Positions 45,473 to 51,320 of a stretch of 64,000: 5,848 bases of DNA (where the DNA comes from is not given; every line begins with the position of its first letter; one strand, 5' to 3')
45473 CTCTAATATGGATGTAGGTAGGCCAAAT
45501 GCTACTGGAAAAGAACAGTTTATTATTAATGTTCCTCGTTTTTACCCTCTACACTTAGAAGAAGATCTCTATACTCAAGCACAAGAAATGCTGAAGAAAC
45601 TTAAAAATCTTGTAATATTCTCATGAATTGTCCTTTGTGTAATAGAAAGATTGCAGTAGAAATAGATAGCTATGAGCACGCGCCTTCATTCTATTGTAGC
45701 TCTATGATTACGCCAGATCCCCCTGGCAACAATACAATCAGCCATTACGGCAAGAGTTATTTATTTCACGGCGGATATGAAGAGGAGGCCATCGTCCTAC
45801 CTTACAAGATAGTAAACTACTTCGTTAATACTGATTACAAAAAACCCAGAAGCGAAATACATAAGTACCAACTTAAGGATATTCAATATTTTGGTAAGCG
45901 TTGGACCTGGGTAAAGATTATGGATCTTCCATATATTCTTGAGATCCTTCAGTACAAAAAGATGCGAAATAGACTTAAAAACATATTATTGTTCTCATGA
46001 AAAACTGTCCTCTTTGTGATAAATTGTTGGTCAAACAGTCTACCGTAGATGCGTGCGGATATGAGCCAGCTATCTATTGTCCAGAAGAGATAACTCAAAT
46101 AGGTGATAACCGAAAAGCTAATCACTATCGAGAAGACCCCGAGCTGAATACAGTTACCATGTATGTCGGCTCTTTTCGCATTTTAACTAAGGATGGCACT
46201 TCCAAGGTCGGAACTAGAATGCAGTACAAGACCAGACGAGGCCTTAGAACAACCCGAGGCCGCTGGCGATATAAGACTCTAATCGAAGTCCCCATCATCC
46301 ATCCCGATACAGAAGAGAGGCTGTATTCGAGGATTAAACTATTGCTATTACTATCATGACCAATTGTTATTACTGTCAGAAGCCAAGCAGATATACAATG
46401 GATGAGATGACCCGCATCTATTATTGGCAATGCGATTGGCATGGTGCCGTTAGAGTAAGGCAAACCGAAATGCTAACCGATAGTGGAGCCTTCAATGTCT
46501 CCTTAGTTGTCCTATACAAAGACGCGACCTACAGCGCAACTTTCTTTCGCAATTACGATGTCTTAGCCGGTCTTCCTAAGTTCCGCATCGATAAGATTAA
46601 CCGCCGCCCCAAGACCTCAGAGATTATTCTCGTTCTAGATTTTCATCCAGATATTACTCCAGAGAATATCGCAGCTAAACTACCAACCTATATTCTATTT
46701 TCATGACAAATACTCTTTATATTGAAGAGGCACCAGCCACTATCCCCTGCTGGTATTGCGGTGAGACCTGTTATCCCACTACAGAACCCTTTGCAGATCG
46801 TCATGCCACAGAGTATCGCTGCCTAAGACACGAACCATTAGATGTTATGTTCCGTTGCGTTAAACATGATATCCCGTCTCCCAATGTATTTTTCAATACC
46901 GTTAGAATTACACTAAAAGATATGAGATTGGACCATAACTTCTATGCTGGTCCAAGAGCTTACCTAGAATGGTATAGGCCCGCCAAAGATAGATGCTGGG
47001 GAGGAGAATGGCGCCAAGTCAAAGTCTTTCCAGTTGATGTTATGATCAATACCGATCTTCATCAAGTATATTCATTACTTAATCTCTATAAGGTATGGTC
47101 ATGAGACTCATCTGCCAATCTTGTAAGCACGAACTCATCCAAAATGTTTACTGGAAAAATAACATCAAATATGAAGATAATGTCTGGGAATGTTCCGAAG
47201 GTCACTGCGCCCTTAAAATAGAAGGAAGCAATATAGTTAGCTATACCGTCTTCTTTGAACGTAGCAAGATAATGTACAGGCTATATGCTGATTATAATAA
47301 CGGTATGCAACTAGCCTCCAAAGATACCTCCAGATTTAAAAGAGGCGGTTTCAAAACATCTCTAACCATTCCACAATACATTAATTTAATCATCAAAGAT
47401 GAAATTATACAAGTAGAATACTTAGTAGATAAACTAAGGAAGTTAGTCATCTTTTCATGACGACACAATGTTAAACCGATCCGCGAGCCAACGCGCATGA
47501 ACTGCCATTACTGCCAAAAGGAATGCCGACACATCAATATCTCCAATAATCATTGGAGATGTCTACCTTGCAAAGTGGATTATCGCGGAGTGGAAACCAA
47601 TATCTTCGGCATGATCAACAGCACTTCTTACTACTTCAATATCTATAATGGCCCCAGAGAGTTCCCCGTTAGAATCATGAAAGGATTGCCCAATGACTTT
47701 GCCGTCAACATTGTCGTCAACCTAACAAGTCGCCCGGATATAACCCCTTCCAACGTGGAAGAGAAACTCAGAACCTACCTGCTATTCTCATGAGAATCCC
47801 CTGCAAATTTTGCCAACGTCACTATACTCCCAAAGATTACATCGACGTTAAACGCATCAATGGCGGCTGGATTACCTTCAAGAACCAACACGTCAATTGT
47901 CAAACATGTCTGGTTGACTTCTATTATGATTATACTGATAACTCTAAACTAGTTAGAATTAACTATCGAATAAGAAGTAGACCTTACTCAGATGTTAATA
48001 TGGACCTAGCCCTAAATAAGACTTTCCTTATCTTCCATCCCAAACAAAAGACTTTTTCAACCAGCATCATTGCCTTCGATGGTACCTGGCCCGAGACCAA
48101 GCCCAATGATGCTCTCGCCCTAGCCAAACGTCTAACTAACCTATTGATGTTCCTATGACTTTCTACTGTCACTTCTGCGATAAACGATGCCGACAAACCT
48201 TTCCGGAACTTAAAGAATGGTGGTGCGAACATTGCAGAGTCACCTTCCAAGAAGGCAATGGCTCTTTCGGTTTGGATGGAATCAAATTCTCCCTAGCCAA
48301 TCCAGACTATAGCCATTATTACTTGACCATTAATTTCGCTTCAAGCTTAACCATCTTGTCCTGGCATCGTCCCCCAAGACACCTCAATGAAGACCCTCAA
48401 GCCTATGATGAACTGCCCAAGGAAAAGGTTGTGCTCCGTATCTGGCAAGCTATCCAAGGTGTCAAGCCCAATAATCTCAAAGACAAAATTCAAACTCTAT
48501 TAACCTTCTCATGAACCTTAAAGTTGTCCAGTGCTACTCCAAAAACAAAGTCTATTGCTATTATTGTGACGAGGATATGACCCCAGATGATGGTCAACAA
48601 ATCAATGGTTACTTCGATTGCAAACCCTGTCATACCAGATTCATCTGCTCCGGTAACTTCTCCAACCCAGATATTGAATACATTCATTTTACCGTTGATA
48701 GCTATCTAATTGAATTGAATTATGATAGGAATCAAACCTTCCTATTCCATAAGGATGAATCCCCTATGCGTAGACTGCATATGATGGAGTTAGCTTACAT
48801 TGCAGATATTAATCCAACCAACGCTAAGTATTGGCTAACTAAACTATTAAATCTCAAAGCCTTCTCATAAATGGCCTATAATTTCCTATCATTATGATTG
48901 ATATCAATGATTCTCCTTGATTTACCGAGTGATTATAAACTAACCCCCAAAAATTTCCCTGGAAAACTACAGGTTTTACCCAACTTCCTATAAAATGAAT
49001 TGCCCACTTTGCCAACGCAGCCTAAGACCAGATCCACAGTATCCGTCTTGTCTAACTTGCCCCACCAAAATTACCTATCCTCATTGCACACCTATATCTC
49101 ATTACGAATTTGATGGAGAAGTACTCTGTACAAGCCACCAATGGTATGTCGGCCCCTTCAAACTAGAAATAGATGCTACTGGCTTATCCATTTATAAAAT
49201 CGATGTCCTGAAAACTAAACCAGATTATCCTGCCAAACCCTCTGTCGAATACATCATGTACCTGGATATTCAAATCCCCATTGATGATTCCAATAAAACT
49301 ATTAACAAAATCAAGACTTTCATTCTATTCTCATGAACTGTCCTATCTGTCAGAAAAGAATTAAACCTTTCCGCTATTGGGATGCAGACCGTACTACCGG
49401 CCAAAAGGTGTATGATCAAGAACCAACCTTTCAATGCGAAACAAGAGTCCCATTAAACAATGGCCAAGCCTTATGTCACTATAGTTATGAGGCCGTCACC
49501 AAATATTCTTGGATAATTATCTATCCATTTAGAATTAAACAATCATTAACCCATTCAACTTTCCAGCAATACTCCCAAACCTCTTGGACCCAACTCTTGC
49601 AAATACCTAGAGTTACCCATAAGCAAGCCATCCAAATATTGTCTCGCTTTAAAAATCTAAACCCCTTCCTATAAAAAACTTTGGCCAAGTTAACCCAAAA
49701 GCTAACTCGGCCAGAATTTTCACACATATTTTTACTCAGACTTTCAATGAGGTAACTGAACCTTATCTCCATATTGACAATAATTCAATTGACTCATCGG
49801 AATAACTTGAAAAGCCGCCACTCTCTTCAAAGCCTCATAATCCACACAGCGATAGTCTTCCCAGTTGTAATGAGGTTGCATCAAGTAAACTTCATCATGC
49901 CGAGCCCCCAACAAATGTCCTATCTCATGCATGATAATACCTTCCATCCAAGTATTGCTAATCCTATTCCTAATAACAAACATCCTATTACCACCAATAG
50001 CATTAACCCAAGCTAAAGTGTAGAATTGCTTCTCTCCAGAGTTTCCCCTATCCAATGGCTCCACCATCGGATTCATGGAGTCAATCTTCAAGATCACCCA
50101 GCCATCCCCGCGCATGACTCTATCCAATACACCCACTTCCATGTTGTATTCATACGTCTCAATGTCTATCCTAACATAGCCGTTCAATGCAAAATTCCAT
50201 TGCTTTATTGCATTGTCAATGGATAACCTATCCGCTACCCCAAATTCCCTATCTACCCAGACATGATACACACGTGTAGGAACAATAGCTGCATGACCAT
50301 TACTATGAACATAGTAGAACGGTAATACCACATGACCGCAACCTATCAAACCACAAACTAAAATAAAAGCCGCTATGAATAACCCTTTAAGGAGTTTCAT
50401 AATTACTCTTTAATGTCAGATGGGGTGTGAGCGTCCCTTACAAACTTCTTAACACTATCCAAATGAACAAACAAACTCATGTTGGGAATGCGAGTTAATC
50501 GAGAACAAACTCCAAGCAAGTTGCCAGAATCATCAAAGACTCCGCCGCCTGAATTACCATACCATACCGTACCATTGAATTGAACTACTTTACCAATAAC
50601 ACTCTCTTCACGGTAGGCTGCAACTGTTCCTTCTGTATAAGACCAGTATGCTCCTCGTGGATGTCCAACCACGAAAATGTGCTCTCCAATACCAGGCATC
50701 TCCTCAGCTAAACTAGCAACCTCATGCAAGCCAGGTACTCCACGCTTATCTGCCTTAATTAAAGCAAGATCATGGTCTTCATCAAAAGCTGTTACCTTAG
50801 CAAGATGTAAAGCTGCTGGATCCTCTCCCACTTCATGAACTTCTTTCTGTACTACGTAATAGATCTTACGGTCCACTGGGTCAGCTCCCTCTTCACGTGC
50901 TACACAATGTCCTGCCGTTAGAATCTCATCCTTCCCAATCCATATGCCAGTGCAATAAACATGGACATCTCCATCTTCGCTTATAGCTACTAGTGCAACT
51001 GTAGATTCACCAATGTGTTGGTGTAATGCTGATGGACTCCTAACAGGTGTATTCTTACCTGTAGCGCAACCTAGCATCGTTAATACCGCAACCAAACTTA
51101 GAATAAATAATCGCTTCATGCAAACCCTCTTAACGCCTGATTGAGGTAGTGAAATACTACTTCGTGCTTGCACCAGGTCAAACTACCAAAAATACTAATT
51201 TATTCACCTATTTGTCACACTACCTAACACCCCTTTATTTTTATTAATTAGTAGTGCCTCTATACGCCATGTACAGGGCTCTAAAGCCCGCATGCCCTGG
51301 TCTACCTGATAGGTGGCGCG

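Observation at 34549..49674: Array of about 30 CxxC proteins with divergent cores and one shared C-terminal docking-like motif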

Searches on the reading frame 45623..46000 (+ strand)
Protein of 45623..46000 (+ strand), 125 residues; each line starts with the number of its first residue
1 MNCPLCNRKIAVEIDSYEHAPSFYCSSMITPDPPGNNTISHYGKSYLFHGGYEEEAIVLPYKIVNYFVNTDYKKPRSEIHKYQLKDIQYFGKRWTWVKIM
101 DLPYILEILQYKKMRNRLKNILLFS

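Call 6: search_protein_families(library=pfam, proteins=[window:45623-46000:+], max_evalue=1)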
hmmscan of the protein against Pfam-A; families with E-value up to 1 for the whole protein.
window:45623-46000:+ (125 aa): 0 families

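Call 7: search_protein_families(library=phrogs, proteins=[window:45623-46000:+], max_evalue=1)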
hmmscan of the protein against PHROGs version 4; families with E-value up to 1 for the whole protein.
window:45623-46000:+ (125 aa): 1 family
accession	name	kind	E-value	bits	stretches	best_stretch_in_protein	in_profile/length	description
phrog_5535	-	unknown function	0.15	13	1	63-92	44-73/74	-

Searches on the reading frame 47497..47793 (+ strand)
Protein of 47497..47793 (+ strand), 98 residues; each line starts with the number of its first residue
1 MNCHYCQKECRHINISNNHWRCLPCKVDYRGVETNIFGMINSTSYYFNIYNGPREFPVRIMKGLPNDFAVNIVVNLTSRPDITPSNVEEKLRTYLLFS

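Call 6: search_protein_families(library=pfam, proteins=[window:47497-47793:+], max_evalue=1)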
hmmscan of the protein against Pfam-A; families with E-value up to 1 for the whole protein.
window:47497-47793:+ (98 aa): 1 family
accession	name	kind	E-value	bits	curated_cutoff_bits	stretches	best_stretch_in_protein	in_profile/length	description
PF09779.14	Ima1_N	-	0.012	16.9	28.9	1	1-26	1-26/132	Ima1 N-terminal domain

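Call 7: search_protein_families(library=phrogs, proteins=[window:47497-47793:+], max_evalue=1)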
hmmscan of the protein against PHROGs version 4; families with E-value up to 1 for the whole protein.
window:47497-47793:+ (98 aa): 0 families

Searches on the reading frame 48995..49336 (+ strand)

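Call 6: search_protein_families(library=pfam, proteins=[window:48995-49336:+], max_evalue=1)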
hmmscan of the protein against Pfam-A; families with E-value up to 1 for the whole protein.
window:48995-49336:+ (113 aa): 0 families

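Call 7: search_protein_families(library=phrogs, proteins=[window:48995-49336:+], max_evalue=1)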
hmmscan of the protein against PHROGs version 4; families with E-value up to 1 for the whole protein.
window:48995-49336:+ (113 aa): 1 family
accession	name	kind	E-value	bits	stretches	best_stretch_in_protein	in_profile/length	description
phrog_35857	-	unknown function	0.013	15.6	1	68-107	153-191/354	-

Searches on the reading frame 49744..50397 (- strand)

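Call 60: search_protein_families(library=pfam, proteins=[window:49744-50397:-], max_evalue=0.1)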
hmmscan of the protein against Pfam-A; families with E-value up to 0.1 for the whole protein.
window:49744-50397:- (217 aa): 8 families
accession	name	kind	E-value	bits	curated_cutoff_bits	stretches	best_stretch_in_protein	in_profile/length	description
PF13688.12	Reprolysin_5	-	5.5e-05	23.9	27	1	128-169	109-159/196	Metallo-peptidase family M12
PF13583.11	Reprolysin_4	-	0.00041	20.5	22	1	126-170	108-154/203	Metallo-peptidase family M12B Reprolysin-like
PF00413.30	Peptidase_M10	-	0.00052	20.3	24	1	149-181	106-140/159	Matrixin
PF13582.12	Reprolysin_3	-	0.00099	20.1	22.4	1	147-168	102-123/123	Metallo-peptidase family M12B Reprolysin-like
PF12044.14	Metallopep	-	0.0081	15.2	27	1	153-179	316-342/427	Putative peptidase family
PF12388.14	Peptidase_M57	-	0.019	15.1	21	1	150-171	132-153/212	Dual-action HEIGH metallo-peptidase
PF09471.16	Peptidase_M64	-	0.062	12.9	26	1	146-182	137-173/302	IgA Peptidase M64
PF13574.12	Reprolysin_2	-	0.099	12.9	27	0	153-169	127-143/195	Metallo-peptidase family M12B Reprolysin-like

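Call 61: search_protein_families(library=phrogs, proteins=[window:49744-50397:-], max_evalue=0.01)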
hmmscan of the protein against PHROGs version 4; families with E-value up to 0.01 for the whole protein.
window:49744-50397:- (217 aa): 0 families

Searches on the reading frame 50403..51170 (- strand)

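Call 60: search_protein_families(library=pfam, proteins=[window:50403-51170:-], max_evalue=0.1)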
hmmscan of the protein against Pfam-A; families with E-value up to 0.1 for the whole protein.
window:50403-51170:- (255 aa): 2 families
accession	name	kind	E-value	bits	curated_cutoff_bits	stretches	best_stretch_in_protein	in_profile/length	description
PF13365.12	Trypsin_2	-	7e-23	82.4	27.6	1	73-221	1-144/144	Trypsin-like peptidase domain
PF00089.32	Trypsin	-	1.9e-11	44.7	20.6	1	62-223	19-196/220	Trypsin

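Call 61: search_protein_families(library=phrogs, proteins=[window:50403-51170:-], max_evalue=0.01)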
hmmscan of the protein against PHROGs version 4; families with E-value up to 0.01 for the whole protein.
window:50403-51170:- (255 aa): 3 families
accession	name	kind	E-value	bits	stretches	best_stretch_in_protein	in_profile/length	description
phrog_9683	-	other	9.9e-13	49.1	1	22-247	10-224/233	protease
phrog_11383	-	unknown function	7e-10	39.9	1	121-222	220-324/462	-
phrog_13651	-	unknown function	1.6e-05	25.4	1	72-223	94-249/280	-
